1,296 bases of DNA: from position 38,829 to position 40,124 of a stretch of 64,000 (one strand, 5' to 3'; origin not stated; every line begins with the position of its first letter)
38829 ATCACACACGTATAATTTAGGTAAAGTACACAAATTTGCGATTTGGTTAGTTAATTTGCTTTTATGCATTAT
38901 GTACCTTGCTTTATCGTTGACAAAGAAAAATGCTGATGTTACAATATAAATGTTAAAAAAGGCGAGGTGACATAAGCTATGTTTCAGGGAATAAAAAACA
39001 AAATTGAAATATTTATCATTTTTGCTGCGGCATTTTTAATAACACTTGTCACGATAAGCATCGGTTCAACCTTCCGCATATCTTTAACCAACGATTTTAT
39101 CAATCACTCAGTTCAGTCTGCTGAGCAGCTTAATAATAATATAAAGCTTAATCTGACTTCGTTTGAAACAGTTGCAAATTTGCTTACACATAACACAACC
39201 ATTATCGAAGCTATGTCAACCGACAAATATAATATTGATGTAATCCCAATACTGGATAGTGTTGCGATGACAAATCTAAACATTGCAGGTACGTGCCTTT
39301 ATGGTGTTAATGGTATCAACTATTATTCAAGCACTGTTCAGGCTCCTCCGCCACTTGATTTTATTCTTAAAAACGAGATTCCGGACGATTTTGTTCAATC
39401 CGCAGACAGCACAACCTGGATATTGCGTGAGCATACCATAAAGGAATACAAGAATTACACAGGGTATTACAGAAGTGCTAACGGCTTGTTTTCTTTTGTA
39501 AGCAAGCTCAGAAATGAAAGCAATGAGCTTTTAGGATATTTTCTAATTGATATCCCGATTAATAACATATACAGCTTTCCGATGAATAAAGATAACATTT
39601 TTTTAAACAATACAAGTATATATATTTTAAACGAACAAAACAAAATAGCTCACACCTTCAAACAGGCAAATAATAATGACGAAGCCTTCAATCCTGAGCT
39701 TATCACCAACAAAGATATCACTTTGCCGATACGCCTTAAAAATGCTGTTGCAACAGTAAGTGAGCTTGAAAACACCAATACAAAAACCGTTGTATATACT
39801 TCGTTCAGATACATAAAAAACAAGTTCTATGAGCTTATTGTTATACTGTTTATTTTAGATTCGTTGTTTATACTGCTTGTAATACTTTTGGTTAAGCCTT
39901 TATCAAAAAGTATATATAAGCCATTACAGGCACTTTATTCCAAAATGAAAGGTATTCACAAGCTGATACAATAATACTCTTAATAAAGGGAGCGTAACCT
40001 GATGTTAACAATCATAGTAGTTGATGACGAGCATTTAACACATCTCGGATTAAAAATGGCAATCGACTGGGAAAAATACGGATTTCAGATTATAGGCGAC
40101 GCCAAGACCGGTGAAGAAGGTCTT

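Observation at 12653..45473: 33-kb Gram-positive glycan-utilisation supercluster built around uncharacterised giant secreted proteins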

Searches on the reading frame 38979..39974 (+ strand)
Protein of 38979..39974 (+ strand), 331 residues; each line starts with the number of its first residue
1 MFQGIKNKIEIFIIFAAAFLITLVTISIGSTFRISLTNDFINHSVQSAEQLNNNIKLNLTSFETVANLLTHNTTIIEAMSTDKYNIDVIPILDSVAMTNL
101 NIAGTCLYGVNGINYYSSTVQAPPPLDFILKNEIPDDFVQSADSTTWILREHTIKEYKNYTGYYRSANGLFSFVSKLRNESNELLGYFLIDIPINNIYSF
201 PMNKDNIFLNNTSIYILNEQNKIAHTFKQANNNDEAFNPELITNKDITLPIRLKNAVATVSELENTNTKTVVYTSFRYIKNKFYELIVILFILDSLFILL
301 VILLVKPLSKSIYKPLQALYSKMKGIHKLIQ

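Call 4: search_protein_families(library=pfam, proteins=[window:38979-39974:+], max_evalue=0.01)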
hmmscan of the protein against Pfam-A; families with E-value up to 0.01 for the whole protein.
window:38979-39974:+ (331 aa): 1 family
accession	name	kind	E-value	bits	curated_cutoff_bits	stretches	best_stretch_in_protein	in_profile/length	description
PF02743.24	dCache_1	-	1.1e-07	32.1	45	1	38-245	5-207/240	Cache domain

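Call 6: search_protein_families(library=ncbifam, proteins=[window:38979-39974:+], max_evalue=0.01)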
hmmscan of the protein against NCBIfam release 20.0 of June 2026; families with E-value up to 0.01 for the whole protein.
window:38979-39974:+ (331 aa): 0 families
